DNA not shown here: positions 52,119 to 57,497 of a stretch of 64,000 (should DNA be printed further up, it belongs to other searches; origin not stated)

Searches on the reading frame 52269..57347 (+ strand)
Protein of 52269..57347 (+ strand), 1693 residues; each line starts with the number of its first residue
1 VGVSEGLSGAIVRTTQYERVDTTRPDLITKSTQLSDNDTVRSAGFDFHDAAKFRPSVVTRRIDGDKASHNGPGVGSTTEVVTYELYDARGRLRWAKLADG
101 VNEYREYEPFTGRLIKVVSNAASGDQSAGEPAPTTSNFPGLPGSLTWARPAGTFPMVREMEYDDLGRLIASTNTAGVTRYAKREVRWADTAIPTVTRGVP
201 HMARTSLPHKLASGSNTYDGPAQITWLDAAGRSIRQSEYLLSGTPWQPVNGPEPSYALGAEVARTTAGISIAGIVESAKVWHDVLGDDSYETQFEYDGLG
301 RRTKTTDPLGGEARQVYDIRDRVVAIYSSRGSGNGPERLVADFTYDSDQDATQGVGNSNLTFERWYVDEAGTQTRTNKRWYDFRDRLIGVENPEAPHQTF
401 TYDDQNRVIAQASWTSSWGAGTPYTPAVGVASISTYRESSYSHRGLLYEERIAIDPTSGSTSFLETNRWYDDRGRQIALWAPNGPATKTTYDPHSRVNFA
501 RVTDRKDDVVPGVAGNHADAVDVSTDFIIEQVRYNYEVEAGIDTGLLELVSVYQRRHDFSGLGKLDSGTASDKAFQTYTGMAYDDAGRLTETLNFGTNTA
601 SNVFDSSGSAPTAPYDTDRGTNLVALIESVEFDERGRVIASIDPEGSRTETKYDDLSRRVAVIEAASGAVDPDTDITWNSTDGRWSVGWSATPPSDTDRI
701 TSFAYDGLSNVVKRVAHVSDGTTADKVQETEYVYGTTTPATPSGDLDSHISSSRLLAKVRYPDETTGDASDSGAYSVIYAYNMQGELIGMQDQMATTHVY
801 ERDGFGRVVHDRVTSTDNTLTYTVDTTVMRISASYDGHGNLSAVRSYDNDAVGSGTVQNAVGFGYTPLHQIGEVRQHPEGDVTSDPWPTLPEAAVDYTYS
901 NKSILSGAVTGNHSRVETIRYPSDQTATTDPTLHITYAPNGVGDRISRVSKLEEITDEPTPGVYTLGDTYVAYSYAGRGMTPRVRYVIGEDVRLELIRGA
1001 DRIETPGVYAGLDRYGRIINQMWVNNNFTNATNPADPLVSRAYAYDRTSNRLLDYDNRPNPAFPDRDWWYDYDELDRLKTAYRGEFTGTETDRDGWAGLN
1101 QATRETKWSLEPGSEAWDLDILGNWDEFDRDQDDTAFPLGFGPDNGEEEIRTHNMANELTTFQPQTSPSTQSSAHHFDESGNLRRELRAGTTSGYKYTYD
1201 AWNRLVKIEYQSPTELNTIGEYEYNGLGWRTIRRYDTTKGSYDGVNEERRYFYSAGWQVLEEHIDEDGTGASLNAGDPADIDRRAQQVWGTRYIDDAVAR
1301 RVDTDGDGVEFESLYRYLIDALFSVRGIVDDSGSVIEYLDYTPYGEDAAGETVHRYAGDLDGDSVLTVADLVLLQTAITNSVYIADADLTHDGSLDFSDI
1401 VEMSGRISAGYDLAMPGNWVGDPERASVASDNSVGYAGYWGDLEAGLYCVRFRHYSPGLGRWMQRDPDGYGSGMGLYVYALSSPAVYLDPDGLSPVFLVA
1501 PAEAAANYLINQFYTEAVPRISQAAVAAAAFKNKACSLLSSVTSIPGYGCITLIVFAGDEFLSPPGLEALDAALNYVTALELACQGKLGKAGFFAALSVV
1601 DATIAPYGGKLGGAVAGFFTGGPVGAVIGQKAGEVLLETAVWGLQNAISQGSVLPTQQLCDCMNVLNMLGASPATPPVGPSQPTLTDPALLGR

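Call 51: search_protein_families(library=padloc, proteins=[window:52269-57347:+], max_evalue=0.00001)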
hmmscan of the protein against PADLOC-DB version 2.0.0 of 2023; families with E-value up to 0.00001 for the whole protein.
window:52269-57347:+ (1693 aa): 0 families

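Call 52: search_protein_families(library=pfam, proteins=[window:52269-57347:+], max_evalue=0.00001)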
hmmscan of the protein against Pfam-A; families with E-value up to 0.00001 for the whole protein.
window:52269-57347:+ (1693 aa): 1 family
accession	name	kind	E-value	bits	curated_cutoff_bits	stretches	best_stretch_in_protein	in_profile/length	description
PF05593.20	RHS_repeat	-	5.5e-25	87.6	22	0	289-311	15-37/38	RHS Repeat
